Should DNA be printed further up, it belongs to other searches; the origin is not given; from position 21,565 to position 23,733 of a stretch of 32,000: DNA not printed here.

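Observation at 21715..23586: Intact MsbA-like ABC exporter in which every ATPase motif is degenerate (pseudo-NBD)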

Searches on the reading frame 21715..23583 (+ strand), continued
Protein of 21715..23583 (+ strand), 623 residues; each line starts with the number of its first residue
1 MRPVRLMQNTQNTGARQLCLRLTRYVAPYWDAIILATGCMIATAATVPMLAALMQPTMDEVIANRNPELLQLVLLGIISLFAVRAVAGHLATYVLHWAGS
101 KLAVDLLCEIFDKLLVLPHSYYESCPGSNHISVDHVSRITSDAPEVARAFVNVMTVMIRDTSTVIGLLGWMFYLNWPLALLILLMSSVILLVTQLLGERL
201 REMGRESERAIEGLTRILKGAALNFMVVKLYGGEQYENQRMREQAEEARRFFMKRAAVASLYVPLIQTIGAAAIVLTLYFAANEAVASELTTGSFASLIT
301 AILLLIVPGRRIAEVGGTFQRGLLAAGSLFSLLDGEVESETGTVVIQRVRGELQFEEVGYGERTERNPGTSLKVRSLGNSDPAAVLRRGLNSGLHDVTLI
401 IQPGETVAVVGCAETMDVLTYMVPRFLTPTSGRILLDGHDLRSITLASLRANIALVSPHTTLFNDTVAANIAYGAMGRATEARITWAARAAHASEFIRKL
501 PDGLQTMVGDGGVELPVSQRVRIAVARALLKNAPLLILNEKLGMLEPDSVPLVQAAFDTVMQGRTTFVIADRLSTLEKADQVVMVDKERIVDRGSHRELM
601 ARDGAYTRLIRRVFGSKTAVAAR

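Call 52: list_cluster_members(proteins=[P0289, P0291, P0292, P0297, P0298, P0301, P0098, P0076, P0286, P0288])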
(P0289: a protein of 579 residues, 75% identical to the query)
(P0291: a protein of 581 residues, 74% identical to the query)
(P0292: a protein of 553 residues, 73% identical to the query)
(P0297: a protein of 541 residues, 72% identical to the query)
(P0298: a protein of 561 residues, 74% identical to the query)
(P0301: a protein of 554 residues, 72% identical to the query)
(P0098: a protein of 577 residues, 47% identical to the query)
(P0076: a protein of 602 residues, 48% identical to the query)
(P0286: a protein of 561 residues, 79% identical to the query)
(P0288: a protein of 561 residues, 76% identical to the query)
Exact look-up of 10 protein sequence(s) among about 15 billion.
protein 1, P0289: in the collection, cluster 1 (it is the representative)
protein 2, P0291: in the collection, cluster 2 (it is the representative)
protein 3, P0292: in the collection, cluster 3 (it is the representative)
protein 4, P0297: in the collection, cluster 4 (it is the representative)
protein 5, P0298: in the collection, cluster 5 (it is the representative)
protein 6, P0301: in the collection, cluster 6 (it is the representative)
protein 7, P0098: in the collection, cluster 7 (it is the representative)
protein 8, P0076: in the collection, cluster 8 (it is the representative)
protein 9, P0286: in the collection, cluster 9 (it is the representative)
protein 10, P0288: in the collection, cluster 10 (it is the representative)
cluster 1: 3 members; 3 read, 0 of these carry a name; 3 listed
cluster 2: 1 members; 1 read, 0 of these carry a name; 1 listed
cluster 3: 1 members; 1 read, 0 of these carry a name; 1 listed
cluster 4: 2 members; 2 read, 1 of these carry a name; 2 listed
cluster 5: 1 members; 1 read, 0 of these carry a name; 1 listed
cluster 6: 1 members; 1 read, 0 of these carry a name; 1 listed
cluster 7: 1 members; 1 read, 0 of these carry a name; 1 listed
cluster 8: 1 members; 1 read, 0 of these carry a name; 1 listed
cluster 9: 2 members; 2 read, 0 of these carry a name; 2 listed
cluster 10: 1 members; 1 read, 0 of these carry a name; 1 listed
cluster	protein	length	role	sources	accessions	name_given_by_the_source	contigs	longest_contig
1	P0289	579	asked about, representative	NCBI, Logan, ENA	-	-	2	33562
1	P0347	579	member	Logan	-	-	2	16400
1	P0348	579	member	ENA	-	-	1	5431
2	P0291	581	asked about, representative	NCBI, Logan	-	-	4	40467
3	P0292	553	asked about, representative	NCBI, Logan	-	-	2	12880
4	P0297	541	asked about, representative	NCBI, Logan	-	-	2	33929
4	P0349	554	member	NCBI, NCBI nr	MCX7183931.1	MAG: ABC transporter transmembrane domain-containing protein [Nitrosospira sp.] | ABC transporter transmembrane domain-containing protein [Nitrosospira sp.]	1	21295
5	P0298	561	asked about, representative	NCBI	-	-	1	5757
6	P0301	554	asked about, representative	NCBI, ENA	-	-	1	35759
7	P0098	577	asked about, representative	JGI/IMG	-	-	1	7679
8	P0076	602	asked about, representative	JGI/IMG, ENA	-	-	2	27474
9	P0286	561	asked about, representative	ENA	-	-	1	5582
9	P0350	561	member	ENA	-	-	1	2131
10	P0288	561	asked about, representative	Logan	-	-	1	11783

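Call 54: find_encoding_contigs(protein=P0345, flank=10000, max_places=3)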
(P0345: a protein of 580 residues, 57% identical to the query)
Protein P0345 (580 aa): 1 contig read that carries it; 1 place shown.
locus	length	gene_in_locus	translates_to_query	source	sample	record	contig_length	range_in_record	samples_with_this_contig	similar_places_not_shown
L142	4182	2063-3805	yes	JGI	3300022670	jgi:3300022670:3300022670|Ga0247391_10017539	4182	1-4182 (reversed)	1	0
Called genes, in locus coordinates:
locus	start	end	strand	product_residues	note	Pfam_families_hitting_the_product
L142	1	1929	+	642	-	?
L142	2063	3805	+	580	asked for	PF00664:ABC_membrane, PF00005:ABC_tran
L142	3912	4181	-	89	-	?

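Call 56: list_cluster_members(proteins=[P0345, P0084, P0089, P0054, P0061, P0011, P0023, P0002, P0005, P0009])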
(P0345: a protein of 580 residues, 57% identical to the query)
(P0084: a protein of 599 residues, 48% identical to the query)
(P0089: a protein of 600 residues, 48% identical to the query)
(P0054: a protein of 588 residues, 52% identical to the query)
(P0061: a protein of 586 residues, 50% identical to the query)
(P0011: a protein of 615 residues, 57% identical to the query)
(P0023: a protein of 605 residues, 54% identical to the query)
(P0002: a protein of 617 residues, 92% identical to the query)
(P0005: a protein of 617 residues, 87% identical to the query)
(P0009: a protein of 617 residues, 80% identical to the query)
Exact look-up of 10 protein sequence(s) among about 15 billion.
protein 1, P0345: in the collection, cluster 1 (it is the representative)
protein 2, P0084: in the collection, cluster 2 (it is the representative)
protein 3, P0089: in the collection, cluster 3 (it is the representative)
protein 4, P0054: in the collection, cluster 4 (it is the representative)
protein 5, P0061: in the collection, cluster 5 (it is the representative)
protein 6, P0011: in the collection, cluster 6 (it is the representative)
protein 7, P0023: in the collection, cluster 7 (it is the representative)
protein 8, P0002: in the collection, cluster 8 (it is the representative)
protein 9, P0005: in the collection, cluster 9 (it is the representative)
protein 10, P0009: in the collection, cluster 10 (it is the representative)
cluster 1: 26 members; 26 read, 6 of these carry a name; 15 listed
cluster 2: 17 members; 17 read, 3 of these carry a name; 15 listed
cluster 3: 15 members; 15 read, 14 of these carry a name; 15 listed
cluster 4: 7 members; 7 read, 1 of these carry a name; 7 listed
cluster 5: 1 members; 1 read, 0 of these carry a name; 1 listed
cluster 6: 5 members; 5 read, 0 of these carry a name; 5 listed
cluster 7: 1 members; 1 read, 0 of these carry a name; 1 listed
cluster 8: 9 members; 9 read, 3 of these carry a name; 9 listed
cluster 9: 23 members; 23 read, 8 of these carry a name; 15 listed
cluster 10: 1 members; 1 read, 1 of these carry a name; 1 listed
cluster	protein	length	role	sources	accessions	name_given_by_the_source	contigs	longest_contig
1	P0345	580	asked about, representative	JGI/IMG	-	-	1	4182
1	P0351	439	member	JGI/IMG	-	subfamily B ATP-binding cassette protein MsbA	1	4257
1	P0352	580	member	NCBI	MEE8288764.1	MAG: lipid A export permease/ATP-binding protein MsbA [Nitrosomonadaceae bacterium]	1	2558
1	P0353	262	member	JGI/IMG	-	subfamily B ATP-binding cassette protein MsbA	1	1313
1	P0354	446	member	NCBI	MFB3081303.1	MAG: ATP-binding cassette domain-containing protein, partial [Nitrosomonadaceae bacterium]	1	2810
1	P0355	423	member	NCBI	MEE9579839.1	MAG: ATP-binding cassette domain-containing protein, partial [Nitrosomonadaceae bacterium]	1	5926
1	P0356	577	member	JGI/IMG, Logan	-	subfamily B ATP-binding cassette protein MsbA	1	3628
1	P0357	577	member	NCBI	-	-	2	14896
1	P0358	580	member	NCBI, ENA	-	-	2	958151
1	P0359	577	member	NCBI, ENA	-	-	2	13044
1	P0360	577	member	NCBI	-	-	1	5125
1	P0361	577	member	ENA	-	-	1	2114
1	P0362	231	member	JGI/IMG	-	-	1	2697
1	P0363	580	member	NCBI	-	-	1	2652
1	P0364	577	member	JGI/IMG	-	-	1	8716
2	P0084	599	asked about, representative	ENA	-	-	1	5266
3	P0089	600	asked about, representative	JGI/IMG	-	subfamily B ATP-binding cassette protein MsbA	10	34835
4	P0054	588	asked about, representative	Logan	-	-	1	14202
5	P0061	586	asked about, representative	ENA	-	-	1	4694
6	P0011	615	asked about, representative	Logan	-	-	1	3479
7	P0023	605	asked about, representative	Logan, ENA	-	-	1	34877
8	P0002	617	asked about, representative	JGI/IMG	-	subfamily B ATP-binding cassette protein MsbA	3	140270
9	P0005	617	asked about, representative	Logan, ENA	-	-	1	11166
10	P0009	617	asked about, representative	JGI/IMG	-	subfamily B ATP-binding cassette protein MsbA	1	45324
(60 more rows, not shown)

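Call 74: search_protein_families(library=ncbifam, proteins=[P0076, P0050, P0047, P0023, P0014, P0108, P0297, P0345], max_evalue=1e-100)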
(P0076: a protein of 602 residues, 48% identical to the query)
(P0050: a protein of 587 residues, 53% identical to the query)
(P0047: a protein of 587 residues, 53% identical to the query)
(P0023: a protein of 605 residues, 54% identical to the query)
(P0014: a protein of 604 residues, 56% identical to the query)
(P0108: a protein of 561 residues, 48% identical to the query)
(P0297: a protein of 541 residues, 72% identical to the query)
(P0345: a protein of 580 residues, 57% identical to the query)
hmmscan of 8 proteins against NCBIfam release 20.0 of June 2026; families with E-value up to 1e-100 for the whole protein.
P0076 (602 aa): 8 families
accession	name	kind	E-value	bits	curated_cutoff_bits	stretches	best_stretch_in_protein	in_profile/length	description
TIGR02203.1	MsbA_lipidA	equivalog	2.5e-234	779.1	602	1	13-591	2-571/572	lipid A export permease/ATP-binding protein MsbA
NF008381.0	PRK11176.1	equivalog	4e-195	649.6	867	1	3-591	3-581/582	lipid A ABC transporter ATP-binding protein/permease MsbA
TIGR02204.1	MsbA_rel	hypoth_equivalog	1.1e-149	499.7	780.4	1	13-590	6-576/576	ABC transporter, permease/ATP-binding protein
NF045513.1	HepA_fam_ABC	equivalog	2e-136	455.9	725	1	61-590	92-610/610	heterocyst formation ABC transporter subunit HepA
TIGR00958.1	3a01208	subfamily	1.7e-123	413.4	874.6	1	10-585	146-710/711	antigen peptide transporter 2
NF052233.1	CphA_assoc_ABC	equivalog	4.1e-118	395.8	880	1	9-592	168-746/766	cyanophycin metabolism-associated ABC transporter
NF010178.0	PRK13657.1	equivalog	3.7e-107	359.2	733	1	11-590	5-571/588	glucan ABC transporter ATP-binding protein/ permease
TIGR01846.1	type_I_sec_HlyB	subfamily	5.3e-103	345.6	725.55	1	24-590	138-693/694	type I secretion system permease/ATPase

P0050 (587 aa): 5 families
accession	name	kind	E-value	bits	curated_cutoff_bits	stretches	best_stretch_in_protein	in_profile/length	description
TIGR02203.1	MsbA_lipidA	equivalog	7e-192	638.9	602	1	7-583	2-566/572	lipid A export permease/ATP-binding protein MsbA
NF008381.0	PRK11176.1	equivalog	1.5e-155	518.9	867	1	2-584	8-577/582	lipid A ABC transporter ATP-binding protein/permease MsbA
TIGR02204.1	MsbA_rel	hypoth_equivalog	7.3e-124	414.5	780.4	1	7-584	6-573/576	ABC transporter, permease/ATP-binding protein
NF045513.1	HepA_fam_ABC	equivalog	1.8e-111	373.5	725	1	61-579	97-602/610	heterocyst formation ABC transporter subunit HepA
TIGR00958.1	3a01208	subfamily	4.9e-106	355.7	874.6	1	4-583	146-711/711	antigen peptide transporter 2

P0047 (587 aa): 5 families
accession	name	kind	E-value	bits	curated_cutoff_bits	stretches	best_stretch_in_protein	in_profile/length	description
TIGR02203.1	MsbA_lipidA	equivalog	2.3e-186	620.7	602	1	7-583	2-566/572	lipid A export permease/ATP-binding protein MsbA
NF008381.0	PRK11176.1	equivalog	2.3e-152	508.4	867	1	2-584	8-577/582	lipid A ABC transporter ATP-binding protein/permease MsbA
TIGR02204.1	MsbA_rel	hypoth_equivalog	1.7e-122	410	780.4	1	7-584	6-573/576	ABC transporter, permease/ATP-binding protein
NF045513.1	HepA_fam_ABC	equivalog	4.9e-109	365.4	725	1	60-579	94-602/610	heterocyst formation ABC transporter subunit HepA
TIGR00958.1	3a01208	subfamily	1.4e-103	347.6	874.6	1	4-583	146-711/711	antigen peptide transporter 2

P0023 (605 aa): 4 families
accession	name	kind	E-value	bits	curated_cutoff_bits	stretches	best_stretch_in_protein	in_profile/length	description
TIGR02203.1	MsbA_lipidA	equivalog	3.3e-181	603.7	602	0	7-349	2-345/572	lipid A export permease/ATP-binding protein MsbA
NF008381.0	PRK11176.1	equivalog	5e-153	510.6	867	0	375-594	358-577/582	lipid A ABC transporter ATP-binding protein/permease MsbA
TIGR02204.1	MsbA_rel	hypoth_equivalog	1.8e-120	403.3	780.4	1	7-593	6-572/576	ABC transporter, permease/ATP-binding protein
NF045513.1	HepA_fam_ABC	equivalog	5.8e-106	355.3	725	0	375-589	389-602/610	heterocyst formation ABC transporter subunit HepA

P0014 (604 aa): 2 families
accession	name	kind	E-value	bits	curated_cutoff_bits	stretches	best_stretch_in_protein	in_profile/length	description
TIGR02203.1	MsbA_lipidA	equivalog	5e-168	560.2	602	0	11-347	3-340/572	lipid A export permease/ATP-binding protein MsbA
NF008381.0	PRK11176.1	equivalog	1.3e-133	446.4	867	1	6-596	9-580/582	lipid A ABC transporter ATP-binding protein/permease MsbA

P0108 (561 aa): 4 families
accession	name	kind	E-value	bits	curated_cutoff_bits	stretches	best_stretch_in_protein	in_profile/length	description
TIGR02203.1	MsbA_lipidA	equivalog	1.1e-182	608.5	602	1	13-558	2-547/572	lipid A export permease/ATP-binding protein MsbA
NF008381.0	PRK11176.1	equivalog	2.7e-145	485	867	1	2-558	2-557/582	lipid A ABC transporter ATP-binding protein/permease MsbA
TIGR02204.1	MsbA_rel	hypoth_equivalog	3.1e-122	409.1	780.4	1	15-559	8-554/576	ABC transporter, permease/ATP-binding protein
NF045513.1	HepA_fam_ABC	equivalog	1e-103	347.9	725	1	62-558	93-587/610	heterocyst formation ABC transporter subunit HepA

P0297 (541 aa): 2 families
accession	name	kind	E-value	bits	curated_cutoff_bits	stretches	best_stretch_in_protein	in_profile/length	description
TIGR02203.1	MsbA_lipidA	equivalog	2.7e-141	471.9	602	1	13-529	2-526/572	lipid A export permease/ATP-binding protein MsbA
NF008381.0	PRK11176.1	equivalog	9.7e-114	380.8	867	1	2-529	2-536/582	lipid A ABC transporter ATP-binding protein/permease MsbA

P0345 (580 aa): 6 families
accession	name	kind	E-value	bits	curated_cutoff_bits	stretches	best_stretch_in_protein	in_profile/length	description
TIGR02203.1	MsbA_lipidA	equivalog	5.7e-189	629.3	602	1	13-580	2-570/572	lipid A export permease/ATP-binding protein MsbA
NF008381.0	PRK11176.1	equivalog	1.1e-155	519.3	867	1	3-580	3-580/582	lipid A ABC transporter ATP-binding protein/permease MsbA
TIGR02204.1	MsbA_rel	hypoth_equivalog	3.1e-124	415.7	780.4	1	13-580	6-576/576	ABC transporter, permease/ATP-binding protein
NF045513.1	HepA_fam_ABC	equivalog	8.7e-116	387.7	725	1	52-580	79-610/610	heterocyst formation ABC transporter subunit HepA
NF052233.1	CphA_assoc_ABC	equivalog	4.6e-105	352.6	880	1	4-579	163-743/766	cyanophycin metabolism-associated ABC transporter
TIGR00958.1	3a01208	subfamily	1.7e-102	344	874.6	1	9-575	145-710/711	antigen peptide transporter 2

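Call 75: search_protein_representatives(protein=window:21733-23583:+)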
Query: 617 residues. Proteins with E-value up to 0.001 (for the whole library): 168742; up to 1e-10: 94327; up to 1e-30: 17169. The best 150 are listed.
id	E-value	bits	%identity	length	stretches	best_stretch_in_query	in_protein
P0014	7.6e-201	685.2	57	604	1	8-607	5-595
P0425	3.1e-140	485.1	46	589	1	10-610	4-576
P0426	7.3e-135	467.4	43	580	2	3-354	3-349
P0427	3.3e-128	445.4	45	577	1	34-606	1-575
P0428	8.3e-125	434.2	44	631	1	7-605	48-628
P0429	1.7e-119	416.7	42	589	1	13-609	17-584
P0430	5.0e-114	398.6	38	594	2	387-614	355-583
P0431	1.6e-111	390.4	39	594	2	11-355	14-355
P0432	1.7e-110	386.9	40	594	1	13-610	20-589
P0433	5.8e-109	381.9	38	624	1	16-608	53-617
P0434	1.0e-107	377.7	39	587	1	10-611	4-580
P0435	6.5e-107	375.1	40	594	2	392-614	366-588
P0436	8.6e-107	374.7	39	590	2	388-609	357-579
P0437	2.1e-106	373.4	43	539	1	1-568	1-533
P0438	1.2e-104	367.6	33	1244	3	63-605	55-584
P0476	8.5e-94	331.8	37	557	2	11-357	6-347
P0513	4.5e-89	316.2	35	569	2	11-362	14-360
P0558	2.3e-85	304.0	35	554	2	12-362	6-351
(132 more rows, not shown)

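Call 78: find_encoding_contigs(protein=P0558, flank=10000, max_places=3)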
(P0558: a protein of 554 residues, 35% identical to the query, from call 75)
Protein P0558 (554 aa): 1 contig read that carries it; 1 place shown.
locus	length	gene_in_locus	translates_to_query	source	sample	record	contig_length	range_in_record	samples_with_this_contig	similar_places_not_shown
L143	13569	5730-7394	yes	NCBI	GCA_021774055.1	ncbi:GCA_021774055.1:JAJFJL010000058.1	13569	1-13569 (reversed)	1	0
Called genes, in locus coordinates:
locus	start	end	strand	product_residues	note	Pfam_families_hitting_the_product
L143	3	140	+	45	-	?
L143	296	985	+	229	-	PF03167:UDG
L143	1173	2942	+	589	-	PF00664:ABC_membrane, PF00005:ABC_tran, PF13304:AAA_21 (faint), PF02463:SMC_N (weak)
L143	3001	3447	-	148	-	PF08780:NTase_sub_bind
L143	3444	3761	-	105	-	PF01909:NTP_transf_2 (weak), PF18765:Polbeta (weak)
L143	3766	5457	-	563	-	-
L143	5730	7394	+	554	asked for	PF00664:ABC_membrane, PF00005:ABC_tran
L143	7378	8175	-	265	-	PF01311:Bac_export_1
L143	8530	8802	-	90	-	PF01313:Bac_export_3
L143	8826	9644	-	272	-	PF00813:FliP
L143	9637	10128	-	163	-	PF04347:FliO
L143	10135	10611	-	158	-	PF28396:SepQ_C (weak), PF01052:FliMN_C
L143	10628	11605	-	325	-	PF02154:FliM, PF01052:FliMN_C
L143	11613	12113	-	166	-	PF03748:FliL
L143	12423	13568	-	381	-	?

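Call 79: find_encoding_contigs(protein=P0476, flank=10000, max_places=3)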
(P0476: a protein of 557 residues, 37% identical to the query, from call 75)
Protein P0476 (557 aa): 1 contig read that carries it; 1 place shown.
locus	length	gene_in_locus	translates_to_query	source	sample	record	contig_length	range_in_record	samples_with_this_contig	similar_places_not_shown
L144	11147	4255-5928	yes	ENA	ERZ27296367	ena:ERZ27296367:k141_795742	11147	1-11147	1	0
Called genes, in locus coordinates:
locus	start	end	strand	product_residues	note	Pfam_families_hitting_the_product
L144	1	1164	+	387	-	?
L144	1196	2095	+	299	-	-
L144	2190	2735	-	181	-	PF00908:dTDP_sugar_isom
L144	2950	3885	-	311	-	PF00483:NTP_transferase, PF12804:NTP_transf_3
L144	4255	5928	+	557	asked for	PF00664:ABC_membrane, PF00005:ABC_tran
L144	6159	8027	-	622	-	PF13727:CoA_binding_3, PF01073:3Beta_HSD, PF01370:Epimerase, PF02719:Polysacc_synt_2, PF04321:RmlD_sub_bind, PF16363:GDP_Man_Dehyd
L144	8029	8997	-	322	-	PF00953:Glycos_transf_4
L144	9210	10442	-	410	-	PF00266:Aminotran_5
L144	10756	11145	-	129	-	?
